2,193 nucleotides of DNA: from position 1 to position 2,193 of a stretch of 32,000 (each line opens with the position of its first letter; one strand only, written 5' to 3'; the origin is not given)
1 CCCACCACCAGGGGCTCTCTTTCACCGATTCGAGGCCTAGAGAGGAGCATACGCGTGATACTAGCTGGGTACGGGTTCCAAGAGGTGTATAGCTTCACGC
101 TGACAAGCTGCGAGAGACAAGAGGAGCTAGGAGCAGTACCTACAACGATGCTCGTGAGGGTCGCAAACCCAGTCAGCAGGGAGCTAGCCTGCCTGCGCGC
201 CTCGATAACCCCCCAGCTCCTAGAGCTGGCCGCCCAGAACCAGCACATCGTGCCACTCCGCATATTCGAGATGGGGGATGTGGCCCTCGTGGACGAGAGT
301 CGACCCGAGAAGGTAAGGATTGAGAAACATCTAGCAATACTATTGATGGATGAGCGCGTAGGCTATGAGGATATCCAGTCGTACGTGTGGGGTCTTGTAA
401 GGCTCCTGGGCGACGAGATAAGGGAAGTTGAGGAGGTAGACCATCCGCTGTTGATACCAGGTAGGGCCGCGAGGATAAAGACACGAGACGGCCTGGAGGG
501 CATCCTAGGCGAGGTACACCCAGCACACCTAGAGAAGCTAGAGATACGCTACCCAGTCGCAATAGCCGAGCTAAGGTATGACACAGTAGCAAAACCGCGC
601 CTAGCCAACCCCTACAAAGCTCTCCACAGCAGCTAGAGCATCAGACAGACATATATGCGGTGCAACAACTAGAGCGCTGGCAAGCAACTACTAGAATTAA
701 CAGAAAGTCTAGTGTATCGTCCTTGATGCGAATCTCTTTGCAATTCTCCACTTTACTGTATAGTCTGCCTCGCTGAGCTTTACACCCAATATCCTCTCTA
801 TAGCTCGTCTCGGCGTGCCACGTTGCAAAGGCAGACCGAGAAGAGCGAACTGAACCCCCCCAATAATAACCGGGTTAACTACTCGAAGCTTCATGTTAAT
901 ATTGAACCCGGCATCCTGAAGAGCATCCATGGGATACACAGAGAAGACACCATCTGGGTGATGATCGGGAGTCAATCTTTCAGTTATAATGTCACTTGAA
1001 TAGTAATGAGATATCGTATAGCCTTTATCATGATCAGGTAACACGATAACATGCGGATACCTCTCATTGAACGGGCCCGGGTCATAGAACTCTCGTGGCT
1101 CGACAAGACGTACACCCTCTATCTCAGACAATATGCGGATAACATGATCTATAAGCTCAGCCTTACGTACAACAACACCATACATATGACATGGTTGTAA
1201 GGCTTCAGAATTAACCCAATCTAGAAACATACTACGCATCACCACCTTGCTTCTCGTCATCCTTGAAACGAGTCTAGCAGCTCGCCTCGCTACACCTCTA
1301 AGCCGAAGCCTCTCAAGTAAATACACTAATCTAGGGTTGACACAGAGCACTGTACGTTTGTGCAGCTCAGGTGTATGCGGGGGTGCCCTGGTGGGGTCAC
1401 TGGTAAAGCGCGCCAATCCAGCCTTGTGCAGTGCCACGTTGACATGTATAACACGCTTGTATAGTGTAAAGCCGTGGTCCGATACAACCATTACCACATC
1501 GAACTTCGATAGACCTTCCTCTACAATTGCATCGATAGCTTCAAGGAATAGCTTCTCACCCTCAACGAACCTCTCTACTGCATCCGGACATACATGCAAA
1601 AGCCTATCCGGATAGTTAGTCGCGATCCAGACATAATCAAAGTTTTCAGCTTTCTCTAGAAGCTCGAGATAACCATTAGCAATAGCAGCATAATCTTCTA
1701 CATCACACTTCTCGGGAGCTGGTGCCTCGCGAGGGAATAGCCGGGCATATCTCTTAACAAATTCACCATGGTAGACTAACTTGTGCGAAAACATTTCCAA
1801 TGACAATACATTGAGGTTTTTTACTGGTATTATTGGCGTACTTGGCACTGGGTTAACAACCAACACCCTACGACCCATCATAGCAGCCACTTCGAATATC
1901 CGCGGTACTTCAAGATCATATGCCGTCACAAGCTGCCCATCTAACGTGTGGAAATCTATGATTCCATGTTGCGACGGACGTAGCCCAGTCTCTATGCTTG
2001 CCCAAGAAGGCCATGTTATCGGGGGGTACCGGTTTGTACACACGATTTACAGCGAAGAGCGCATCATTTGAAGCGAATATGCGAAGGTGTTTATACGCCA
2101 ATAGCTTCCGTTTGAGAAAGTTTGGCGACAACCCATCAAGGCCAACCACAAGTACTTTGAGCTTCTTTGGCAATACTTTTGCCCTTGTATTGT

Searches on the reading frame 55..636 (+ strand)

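Call 41: search_protein_families(library=pfam, proteins=[window:55-636:+], max_evalue=0.001)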
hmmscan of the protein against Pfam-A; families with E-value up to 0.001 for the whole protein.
window:55-636:+ (193 aa): 1 family
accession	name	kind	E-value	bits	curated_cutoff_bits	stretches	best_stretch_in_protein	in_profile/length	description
PF17759.6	tRNA_synthFbeta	-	6.5e-34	117.7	22.4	1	2-174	28-213/214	Phenylalanyl tRNA synthetase beta chain CLM domain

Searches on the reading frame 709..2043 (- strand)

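Call 20: search_protein_families(library=pfam, proteins=[window:709-2043:-], max_evalue=0.0001)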
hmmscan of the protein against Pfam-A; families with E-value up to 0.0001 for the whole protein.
window:709-2043:- (444 aa): 1 family
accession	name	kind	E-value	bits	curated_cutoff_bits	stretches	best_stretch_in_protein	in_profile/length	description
PF01663.27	Phosphodiest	-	2.3e-15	57.5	23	1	3-217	37-248/342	Type I phosphodiesterase / nucleotide pyrophosphatase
